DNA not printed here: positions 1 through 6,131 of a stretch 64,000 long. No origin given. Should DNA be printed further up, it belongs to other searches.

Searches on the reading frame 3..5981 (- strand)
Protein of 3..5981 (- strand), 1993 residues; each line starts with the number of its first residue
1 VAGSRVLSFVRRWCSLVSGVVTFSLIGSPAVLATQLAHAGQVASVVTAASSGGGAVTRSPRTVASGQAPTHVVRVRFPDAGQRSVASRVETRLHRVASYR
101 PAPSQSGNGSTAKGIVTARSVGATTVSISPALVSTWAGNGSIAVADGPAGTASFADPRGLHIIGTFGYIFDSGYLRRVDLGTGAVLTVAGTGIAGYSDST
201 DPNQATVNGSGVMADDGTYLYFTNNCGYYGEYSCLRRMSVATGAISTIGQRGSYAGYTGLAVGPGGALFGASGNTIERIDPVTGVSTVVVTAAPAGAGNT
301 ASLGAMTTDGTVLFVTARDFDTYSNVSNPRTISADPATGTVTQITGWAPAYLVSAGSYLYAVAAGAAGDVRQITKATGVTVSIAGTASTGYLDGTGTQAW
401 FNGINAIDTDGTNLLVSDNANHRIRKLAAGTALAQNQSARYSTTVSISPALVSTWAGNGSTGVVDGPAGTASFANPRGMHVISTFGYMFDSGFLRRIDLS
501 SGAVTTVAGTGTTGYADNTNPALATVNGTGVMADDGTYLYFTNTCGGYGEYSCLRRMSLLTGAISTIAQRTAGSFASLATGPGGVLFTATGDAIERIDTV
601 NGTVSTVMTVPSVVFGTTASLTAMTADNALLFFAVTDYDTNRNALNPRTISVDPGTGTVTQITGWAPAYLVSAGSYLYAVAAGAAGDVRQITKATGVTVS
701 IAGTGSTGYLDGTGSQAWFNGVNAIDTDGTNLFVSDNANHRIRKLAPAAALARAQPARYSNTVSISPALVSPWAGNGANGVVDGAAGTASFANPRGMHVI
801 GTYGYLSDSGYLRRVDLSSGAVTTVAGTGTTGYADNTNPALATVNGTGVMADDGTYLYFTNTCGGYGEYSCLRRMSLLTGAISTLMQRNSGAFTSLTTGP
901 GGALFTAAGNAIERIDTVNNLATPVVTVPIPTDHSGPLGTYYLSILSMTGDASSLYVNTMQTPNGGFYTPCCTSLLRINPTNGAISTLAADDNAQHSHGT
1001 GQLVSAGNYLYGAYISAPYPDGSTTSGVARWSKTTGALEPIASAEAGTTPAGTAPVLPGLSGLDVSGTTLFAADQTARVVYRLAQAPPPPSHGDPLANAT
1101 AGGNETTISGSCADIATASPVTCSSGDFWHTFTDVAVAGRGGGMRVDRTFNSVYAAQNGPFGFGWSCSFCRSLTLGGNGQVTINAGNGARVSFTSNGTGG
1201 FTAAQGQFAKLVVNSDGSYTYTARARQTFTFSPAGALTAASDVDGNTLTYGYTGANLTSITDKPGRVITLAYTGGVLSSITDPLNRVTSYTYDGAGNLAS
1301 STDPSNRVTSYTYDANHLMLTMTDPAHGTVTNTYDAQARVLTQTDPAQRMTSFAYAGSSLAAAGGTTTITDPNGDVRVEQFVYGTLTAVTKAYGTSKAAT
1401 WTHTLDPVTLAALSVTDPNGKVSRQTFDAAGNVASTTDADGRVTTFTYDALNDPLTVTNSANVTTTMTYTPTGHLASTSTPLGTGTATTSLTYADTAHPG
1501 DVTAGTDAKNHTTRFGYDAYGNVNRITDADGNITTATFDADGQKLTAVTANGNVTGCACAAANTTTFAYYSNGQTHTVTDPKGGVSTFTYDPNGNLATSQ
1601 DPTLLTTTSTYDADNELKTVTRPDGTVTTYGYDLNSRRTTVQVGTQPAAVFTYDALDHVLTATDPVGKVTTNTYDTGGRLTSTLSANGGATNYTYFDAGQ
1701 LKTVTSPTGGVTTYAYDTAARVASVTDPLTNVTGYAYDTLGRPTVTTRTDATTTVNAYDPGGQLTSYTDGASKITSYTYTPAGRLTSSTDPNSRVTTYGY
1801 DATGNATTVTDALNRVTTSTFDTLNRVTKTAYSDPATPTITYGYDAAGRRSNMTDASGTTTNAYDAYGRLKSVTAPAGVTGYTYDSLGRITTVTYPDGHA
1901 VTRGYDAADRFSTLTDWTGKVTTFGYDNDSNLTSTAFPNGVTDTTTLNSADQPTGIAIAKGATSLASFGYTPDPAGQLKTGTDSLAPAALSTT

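Call 80: search_protein_families(library=pfam, proteins=[window:3-5981:-], max_evalue=0.00001)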
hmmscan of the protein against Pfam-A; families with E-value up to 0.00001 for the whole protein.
window:3-5981:- (1993 aa): 2 families
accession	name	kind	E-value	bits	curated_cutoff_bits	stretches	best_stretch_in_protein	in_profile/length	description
PF05593.20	RHS_repeat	-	7.7e-90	294.3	22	8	1292-1328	1-37/38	RHS Repeat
PF20148.4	DUF6531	-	1.5e-11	44.9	24.1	1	1119-1193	2-74/74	Domain of unknown function (DUF6531)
